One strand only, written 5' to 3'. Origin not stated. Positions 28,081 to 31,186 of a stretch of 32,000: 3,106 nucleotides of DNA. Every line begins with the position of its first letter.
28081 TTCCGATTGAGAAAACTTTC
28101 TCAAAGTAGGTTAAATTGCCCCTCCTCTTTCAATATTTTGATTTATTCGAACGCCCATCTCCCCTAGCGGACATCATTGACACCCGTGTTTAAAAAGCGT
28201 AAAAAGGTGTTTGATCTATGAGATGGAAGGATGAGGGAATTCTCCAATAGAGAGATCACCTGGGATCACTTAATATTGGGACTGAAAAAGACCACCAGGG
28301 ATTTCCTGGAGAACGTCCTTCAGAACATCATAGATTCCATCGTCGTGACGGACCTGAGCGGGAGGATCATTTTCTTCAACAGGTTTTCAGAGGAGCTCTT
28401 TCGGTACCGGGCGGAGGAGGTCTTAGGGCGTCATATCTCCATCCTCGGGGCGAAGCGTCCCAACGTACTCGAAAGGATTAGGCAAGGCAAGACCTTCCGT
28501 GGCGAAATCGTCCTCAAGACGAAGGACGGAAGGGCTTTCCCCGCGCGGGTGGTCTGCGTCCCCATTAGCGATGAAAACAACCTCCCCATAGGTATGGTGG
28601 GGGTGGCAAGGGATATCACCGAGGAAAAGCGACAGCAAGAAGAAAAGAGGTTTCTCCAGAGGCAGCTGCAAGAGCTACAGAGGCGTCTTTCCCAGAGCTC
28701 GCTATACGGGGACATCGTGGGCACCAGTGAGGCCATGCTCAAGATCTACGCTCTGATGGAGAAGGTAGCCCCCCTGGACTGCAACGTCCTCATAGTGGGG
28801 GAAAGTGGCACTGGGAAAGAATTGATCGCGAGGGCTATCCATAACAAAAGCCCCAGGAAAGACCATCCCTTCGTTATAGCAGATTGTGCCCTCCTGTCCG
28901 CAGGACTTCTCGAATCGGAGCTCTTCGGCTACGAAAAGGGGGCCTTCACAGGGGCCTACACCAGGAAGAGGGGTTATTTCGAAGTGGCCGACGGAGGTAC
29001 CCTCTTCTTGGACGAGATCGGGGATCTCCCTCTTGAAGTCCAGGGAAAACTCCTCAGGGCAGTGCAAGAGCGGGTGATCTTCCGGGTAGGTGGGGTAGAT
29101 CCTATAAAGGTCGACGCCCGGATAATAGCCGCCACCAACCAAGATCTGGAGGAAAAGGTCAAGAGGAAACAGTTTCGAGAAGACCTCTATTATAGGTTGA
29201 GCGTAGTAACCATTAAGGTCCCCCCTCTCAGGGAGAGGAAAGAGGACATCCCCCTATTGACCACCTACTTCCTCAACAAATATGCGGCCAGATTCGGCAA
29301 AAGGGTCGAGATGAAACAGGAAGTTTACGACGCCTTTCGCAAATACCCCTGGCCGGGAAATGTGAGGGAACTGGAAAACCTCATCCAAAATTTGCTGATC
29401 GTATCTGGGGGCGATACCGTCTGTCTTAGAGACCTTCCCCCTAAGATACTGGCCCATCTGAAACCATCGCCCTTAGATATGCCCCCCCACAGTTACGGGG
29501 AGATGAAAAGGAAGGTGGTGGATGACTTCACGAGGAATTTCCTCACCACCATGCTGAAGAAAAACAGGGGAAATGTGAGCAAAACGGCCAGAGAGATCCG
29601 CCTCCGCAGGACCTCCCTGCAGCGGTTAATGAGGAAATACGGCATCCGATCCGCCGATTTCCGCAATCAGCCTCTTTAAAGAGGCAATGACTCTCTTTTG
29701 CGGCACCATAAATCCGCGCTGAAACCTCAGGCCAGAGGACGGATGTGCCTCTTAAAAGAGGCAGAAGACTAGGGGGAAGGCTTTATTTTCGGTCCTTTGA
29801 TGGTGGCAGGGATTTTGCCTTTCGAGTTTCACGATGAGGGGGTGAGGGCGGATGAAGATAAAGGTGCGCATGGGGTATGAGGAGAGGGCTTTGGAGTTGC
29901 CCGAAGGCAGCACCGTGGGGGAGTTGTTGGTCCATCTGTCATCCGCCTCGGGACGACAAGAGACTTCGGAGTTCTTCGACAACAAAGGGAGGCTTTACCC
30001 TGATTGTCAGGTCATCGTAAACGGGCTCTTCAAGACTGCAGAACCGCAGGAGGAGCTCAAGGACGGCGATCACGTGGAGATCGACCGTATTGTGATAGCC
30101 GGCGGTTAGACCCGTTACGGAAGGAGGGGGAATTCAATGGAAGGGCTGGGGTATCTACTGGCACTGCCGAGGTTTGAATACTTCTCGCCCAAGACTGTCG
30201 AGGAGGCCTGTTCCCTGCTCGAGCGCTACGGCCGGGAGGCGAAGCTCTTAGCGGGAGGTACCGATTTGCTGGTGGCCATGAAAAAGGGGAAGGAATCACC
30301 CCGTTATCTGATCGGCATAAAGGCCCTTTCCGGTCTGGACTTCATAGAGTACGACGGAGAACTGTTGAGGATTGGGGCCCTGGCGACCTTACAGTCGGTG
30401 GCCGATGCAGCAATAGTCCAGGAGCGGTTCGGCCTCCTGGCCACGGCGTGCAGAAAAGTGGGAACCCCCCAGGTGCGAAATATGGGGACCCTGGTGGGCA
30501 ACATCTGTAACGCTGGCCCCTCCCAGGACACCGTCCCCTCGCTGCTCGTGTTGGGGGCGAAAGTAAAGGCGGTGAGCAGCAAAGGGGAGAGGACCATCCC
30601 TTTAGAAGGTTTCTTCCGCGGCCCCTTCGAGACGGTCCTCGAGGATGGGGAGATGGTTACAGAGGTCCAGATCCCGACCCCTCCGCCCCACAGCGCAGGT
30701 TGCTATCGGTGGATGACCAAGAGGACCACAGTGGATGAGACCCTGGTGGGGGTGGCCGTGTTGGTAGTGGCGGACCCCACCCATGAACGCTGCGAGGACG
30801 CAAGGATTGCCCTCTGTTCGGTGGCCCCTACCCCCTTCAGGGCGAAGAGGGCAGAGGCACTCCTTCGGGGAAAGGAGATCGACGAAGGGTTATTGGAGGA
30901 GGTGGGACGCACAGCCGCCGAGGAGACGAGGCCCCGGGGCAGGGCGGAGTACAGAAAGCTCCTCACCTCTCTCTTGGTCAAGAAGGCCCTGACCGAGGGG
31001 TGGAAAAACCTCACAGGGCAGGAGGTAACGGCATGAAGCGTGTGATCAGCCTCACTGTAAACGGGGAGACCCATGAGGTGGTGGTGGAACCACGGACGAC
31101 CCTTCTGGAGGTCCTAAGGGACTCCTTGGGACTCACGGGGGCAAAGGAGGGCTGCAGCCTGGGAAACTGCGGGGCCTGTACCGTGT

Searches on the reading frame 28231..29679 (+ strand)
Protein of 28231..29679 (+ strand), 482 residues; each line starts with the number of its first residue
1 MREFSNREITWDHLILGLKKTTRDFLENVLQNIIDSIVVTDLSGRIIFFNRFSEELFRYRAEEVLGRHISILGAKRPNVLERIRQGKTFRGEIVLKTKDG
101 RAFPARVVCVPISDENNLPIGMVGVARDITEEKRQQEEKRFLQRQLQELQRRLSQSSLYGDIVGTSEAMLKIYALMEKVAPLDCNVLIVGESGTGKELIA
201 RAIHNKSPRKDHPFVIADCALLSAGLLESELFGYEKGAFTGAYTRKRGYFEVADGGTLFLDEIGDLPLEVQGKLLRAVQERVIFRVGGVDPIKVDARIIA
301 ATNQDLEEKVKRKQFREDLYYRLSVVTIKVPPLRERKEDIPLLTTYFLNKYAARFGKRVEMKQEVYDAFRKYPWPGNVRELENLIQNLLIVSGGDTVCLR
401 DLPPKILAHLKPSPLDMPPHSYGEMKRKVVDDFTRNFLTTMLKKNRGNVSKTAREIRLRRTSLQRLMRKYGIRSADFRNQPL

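Call 9: search_protein_families(library=pfam, proteins=[window:28231-29679:+])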
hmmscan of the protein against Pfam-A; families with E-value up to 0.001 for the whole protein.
window:28231-29679:+ (482 aa): 11 families
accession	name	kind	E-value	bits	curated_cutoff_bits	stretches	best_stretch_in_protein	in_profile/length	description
PF00158.32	Sigma54_activat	-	2.6e-70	235.9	20.2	1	162-328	1-167/168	Sigma-54 interaction domain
PF25601.1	AAA_lid_14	-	3.3e-26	91.4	27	1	334-409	1-77/87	AAA+ ATPase lid domain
PF14532.12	Sigma54_activ_2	-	7.6e-24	84.9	25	1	163-333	1-138/138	Sigma-54 interaction domain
PF00989.32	PAS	-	9.5e-16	58.3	22.6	1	25-129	2-113/113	PAS fold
PF13426.13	PAS_9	-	3.9e-15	56.4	27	1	35-131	2-103/103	PAS domain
PF08448.16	PAS_4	-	4.2e-09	37.1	23.1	1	31-134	2-110/110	PAS fold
PF07728.20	AAA_5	-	1.2e-06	29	22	1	185-306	1-125/139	AAA domain (dynein-related subfamily)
PF02954.25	HTH_8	-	2.2e-05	24.5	22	1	435-470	7-42/42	Bacterial regulatory protein, Fis family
PF08447.18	PAS_3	-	0.00021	21.9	25.6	0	47-126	2-89/89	PAS fold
PF07724.20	AAA_2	-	0.0006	20.3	27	0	185-314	5-135/166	AAA domain (Cdc48 subfamily)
PF13188.13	PAS_8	-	0.0009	19.5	21.8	0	25-69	2-43/65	PAS domain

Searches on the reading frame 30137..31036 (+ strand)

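Call 9: search_protein_families(library=pfam, proteins=[window:30137-31036:+])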
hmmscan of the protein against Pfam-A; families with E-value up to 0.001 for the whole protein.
window:30137-31036:+ (299 aa): 2 families
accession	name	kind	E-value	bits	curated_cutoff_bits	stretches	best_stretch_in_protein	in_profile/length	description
PF00941.27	FAD_binding_5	-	3.1e-52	177.3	27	1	12-181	2-169/170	FAD binding domain in molybdopterin dehydrogenase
PF03450.22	CO_deh_flav_C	-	3.6e-19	69.2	25.5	1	195-287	7-101/102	CO dehydrogenase flavoprotein C-terminal domain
